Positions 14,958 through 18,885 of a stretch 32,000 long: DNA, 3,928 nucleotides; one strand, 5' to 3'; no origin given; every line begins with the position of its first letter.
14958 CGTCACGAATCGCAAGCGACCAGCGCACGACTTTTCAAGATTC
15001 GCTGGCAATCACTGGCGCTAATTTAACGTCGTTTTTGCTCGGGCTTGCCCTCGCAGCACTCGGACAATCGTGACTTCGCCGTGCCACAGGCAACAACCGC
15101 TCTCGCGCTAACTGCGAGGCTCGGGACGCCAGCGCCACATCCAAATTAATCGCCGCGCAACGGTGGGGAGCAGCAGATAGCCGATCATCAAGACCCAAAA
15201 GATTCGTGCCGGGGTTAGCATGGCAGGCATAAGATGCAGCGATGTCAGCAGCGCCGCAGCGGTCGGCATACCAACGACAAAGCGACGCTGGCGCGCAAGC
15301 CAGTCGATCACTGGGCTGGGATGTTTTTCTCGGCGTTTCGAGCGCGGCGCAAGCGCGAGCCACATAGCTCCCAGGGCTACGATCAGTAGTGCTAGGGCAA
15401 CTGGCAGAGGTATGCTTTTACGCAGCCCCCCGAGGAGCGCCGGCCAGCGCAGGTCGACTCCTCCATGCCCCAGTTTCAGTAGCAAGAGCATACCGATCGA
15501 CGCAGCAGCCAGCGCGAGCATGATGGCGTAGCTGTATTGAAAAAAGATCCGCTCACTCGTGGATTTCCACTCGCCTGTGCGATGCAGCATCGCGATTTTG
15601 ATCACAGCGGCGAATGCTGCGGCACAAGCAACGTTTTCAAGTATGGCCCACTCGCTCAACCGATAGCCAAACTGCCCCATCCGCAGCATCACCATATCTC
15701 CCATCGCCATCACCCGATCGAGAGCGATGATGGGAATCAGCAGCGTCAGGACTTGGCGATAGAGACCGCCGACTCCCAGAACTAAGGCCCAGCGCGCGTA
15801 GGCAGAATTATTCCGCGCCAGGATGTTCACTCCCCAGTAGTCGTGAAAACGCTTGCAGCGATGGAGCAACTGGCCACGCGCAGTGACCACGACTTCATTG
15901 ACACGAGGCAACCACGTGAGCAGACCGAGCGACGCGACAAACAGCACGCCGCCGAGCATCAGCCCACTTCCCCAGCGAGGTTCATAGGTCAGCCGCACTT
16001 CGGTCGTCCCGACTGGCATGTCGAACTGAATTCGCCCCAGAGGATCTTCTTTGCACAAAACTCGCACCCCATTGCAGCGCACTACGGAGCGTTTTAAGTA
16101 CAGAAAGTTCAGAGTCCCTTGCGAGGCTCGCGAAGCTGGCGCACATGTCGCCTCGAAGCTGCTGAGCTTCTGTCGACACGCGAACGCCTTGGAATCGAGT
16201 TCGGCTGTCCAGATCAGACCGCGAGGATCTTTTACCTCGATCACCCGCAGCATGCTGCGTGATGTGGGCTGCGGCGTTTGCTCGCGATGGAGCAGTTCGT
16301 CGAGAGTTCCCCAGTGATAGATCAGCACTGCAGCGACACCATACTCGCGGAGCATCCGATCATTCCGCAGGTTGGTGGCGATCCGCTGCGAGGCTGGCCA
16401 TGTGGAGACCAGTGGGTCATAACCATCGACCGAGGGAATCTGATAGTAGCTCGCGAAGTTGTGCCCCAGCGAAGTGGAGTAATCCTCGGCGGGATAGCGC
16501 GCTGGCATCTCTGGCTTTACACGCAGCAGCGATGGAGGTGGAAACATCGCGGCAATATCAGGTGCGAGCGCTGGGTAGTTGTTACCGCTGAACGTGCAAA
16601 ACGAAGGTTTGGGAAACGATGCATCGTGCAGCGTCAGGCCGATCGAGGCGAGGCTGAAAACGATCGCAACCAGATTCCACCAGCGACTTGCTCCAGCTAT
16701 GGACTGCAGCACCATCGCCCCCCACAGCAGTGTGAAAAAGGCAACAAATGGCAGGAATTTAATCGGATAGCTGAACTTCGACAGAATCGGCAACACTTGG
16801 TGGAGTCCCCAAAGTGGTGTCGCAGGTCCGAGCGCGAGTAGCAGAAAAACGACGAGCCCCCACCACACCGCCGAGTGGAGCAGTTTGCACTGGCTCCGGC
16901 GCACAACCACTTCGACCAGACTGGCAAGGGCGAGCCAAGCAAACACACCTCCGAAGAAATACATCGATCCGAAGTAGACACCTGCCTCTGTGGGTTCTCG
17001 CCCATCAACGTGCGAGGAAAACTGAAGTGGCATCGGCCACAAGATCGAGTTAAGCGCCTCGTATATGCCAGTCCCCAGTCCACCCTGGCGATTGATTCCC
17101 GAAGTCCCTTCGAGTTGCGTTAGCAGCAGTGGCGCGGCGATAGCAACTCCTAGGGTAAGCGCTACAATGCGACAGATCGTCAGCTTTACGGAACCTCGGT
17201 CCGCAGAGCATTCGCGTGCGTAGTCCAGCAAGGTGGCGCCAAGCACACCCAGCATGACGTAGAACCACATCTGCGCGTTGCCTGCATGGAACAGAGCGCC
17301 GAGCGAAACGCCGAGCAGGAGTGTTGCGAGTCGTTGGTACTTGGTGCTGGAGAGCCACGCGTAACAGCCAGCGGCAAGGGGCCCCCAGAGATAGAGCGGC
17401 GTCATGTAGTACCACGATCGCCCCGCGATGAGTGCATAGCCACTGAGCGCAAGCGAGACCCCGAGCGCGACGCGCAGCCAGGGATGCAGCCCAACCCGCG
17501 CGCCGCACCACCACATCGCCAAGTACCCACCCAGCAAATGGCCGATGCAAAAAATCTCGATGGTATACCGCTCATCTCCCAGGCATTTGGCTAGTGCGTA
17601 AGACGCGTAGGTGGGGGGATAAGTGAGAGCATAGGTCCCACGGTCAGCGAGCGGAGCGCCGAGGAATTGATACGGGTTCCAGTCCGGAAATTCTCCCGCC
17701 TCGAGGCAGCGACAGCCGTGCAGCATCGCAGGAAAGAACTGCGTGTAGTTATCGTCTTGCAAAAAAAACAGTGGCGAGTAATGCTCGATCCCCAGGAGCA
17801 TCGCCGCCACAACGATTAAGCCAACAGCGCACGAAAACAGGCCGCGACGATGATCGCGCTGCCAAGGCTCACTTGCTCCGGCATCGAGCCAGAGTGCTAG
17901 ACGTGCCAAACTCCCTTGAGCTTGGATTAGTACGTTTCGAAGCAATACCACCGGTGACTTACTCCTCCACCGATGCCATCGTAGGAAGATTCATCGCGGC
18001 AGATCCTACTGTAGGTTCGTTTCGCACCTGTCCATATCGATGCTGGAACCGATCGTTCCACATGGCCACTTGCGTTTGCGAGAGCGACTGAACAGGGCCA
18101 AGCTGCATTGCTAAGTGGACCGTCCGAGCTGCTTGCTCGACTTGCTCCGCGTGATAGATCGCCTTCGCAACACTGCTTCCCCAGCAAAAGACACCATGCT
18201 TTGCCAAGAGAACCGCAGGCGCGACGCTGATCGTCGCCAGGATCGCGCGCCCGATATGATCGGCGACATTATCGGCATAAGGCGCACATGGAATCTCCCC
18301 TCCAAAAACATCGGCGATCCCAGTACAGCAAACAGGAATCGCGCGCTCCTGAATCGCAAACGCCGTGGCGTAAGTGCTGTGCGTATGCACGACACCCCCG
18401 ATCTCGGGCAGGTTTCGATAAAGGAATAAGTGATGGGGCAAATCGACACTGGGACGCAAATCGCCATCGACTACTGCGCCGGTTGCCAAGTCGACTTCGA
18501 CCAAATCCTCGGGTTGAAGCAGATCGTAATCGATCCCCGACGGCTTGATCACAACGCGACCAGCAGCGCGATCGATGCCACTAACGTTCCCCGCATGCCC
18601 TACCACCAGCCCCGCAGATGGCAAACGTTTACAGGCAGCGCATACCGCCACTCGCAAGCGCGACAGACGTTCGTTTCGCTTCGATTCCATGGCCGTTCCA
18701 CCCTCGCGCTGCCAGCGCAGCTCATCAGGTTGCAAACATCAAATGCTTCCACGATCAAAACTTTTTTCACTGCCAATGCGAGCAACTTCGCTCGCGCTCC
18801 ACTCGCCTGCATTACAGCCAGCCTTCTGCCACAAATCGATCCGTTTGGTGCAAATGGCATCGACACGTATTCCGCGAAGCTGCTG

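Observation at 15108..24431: Eight-gene co-directional locus joining a Gtr/YfhO-type three-component glycosylation set to pentulose-5-phosphate enzymes: candidate undescribed envelope decoration pathway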

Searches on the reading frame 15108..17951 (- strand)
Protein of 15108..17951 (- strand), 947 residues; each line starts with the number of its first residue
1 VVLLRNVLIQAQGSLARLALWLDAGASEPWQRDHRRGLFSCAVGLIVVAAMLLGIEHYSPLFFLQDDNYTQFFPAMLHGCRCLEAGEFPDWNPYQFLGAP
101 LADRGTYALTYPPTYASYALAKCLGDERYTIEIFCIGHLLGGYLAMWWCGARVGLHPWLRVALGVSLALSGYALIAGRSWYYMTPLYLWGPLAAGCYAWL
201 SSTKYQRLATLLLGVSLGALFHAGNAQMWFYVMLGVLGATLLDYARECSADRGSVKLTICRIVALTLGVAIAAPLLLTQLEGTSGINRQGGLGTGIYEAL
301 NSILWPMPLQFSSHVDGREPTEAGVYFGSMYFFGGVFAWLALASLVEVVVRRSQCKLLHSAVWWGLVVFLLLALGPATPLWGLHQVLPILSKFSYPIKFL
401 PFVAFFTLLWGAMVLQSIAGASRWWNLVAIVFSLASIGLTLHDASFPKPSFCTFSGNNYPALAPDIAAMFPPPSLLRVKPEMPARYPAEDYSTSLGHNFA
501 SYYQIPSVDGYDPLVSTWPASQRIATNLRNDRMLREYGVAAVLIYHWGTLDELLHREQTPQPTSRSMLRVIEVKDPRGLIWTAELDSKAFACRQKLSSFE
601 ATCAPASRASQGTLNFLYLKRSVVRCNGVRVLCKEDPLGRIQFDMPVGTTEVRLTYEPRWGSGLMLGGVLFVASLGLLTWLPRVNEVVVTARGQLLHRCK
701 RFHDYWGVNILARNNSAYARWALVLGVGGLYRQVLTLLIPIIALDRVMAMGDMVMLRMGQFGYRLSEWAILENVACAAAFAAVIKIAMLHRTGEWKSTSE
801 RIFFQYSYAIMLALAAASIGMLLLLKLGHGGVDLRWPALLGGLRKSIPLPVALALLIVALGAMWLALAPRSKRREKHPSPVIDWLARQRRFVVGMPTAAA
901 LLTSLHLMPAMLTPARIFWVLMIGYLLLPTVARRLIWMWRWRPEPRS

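Call 3: search_protein_families(library=pfam, proteins=[window:15108-17951:-], max_evalue=0.01)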
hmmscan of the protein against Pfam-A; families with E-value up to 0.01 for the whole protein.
window:15108-17951:- (947 aa): 0 families

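Call 4: search_protein_families(library=ncbifam, proteins=[window:15108-17951:-], max_evalue=0.01)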
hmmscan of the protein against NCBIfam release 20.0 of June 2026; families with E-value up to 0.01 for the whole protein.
window:15108-17951:- (947 aa): 1 family
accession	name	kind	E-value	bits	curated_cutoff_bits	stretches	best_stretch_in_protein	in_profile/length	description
NF045683.1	MerT_CopZ_Se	exception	0.0025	17.3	375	1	813-938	23-146/235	MerT/CopZ fusion-like heavy metal transport selenoprotein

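Call 24: find_homologous_proteins(query=window:15108-17951:-)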
Query window:15108-17951:- (947 aa): 130 proteins with E <= 0.001 among 8000 candidates; the best 120 are listed.
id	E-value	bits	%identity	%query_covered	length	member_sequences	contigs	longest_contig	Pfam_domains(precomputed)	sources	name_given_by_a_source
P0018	0.0e+0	2136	98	100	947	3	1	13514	-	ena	-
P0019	9.5e-104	366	37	66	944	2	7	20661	-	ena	-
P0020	3.8e-98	348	36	68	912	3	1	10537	-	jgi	-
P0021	8.5e-98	347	36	67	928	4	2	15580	-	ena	-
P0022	1.2e-96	343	36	70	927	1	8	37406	-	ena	-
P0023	3.5e-96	341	36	65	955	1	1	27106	-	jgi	jgi:hypothetical protein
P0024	4.7e-96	341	34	71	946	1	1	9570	-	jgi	jgi:hypothetical protein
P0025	7.8e-95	337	35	67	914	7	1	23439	-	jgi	-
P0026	1.0e-93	333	35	69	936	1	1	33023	-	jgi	jgi:hypothetical protein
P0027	1.2e-93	333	34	68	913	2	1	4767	-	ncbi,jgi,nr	ncbi:MAG: hypothetical protein HQ582_26505 [Planctomycetes bacterium]|nr:hypothetical protein [Planc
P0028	5.6e-93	331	35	66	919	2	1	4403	-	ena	-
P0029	8.0e-93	330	35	69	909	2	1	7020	-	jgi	jgi:hypothetical protein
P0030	2.6e-92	329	33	69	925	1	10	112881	-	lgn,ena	-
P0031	3.6e-92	328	35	67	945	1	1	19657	-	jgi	-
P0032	1.1e-90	323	35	69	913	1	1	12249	-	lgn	-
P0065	3.8e-77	278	33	69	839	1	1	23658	PF09586.17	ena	-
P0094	2.5e-69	253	32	70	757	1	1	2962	PF09586.17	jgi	jgi:hypothetical protein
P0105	9.5e-66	241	32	68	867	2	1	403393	PF09586.17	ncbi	ncbi:MAG TPA: hypothetical protein V6C97_37260 [Oculatellaceae cyanobacterium]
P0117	2.4e-62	229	30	65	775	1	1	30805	PF09586.17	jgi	jgi:hypothetical protein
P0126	2.2e-60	223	27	69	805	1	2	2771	PF09586.17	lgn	-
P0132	1.1e-57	214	29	68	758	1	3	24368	PF09586.17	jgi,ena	-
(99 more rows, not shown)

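Call 46: search_protein_families(library=pfam, alignment_id=A6, max_evalue=0.1)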
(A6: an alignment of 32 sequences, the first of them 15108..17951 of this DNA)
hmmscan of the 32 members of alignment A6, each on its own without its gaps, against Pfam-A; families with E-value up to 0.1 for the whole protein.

A. member 1, window:15108-17951:- (947 aa): 0 families

B. families by the number of members that match (of 32 scanned): 6 families
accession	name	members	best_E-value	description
PF09586.16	YfhO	9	1.5e-06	Bacterial membrane protein YfhO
PF15399.11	DUF4620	1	0.0044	Domain of unknown function (DUF4620)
PF19762.4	DUF6249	1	0.018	Domain of unknown function (DUF6249)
PF10348.14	DUF2427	1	0.044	Domain of unknown function (DUF2427)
PF13567.11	DUF4131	1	0.056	Domain of unknown function (DUF4131)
PF03694.18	Erg28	1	0.06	Erg28 like protein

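Call 56: search_solved_structures(query=A6, max_evalue=10)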
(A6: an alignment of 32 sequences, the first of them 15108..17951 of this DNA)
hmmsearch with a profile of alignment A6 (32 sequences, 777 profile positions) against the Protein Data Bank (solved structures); distinct sequences matched with E-value up to 10: 3.
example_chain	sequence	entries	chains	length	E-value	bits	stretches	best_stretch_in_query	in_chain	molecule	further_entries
4nrh_B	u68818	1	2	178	0.19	13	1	542-652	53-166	Chaperone SycD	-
2l82_A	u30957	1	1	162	1.1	10.4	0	592-636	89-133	DESIGNED PROTEIN OR32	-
7pkt_r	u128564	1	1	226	1.8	9.7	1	697-735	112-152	Mitochondrial ribosomal protein L23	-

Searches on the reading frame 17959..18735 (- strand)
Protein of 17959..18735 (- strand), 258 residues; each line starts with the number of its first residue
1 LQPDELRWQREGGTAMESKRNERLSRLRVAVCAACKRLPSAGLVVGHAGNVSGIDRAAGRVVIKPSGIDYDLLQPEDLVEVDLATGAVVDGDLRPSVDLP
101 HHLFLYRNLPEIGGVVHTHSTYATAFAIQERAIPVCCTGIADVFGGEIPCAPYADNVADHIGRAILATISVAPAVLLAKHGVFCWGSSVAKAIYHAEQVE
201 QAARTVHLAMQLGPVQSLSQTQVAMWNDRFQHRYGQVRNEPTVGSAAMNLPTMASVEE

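Call 3: search_protein_families(library=pfam, proteins=[window:17959-18735:-], max_evalue=0.01)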
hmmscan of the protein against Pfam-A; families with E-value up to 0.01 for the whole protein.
window:17959-18735:- (258 aa): 1 family
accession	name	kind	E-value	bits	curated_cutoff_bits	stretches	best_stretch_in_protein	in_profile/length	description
PF00596.27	Aldolase_II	-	1.4e-51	175.4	22.2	1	30-205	2-181/183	Class II Aldolase and Adducin N-terminal domain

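Call 4: search_protein_families(library=ncbifam, proteins=[window:17959-18735:-], max_evalue=0.01)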
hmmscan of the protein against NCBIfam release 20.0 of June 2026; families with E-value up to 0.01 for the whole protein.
window:17959-18735:- (258 aa): 30 families (the best 25 are shown)
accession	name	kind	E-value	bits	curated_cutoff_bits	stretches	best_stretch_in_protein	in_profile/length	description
NF005123.0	PRK06557.1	subfamily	9.6e-72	241.2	251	1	19-236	4-222/223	L-ribulose-5-phosphate 4-epimerase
NF006047.0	PRK08193.1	subfamily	1.2e-50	172.2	257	1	24-235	2-223/231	L-ribulose-5-phosphate 4-epimerase AraD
NF009003.0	PRK12348.1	subfamily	7.4e-49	166.4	331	1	25-235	2-220/228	L-ribulose-5-phosphate 4-epimerase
NF009625.0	PRK13145.1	equivalog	4.3e-48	163.9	369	1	22-216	3-209/235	L-ribulose-5-phosphate 4-epimerase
TIGR00760.1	araD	equivalog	8.4e-47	159.3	389.1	1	24-236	2-222/228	L-ribulose-5-phosphate 4-epimerase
NF009691.0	PRK13213.1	equivalog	5.1e-42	143.9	489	1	25-221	3-213/231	L-ribulose-5-phosphate 4-epimerase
NF009002.0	PRK12347.1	subfamily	1.3e-41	142.3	386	1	24-234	2-223/231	L-ribulose-5-phosphate 4-epimerase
NF005302.0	PRK06833.1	equivalog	6.4e-34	117.3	264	1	27-237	6-213/214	L-fuculose-phosphate aldolase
NF053831.1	RU1PAldHalo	equivalog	7.8e-33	113.7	300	1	26-236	4-208/208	ribulose-1-phosphate aldolase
NF004527.0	PRK05874.1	equivalog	1.9e-32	112.6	308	1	28-219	8-199/218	L-fuculose-phosphate aldolase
NF005984.0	PRK08087.1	subfamily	9.4e-30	104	264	1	26-235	5-210/215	L-fuculose-phosphate aldolase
TIGR01086.1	fucA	equivalog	1.2e-27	97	400.25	1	30-235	8-209/214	L-fuculose-phosphate aldolase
NF043034.1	OxoTetrPhDc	equivalog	1e-25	90.7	250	1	25-224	3-202/205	3-oxo-tetronate 4-phosphate decarboxylase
NF006672.0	PRK09220.1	equivalog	6.6e-21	74.6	226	2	22-131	6-113/209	methylthioribulose 1-phosphate dehydratase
NF040649.1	FucA_Meth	equivalog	8.9e-21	74.6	250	1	33-211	8-178/179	L-fuculose phosphate aldolase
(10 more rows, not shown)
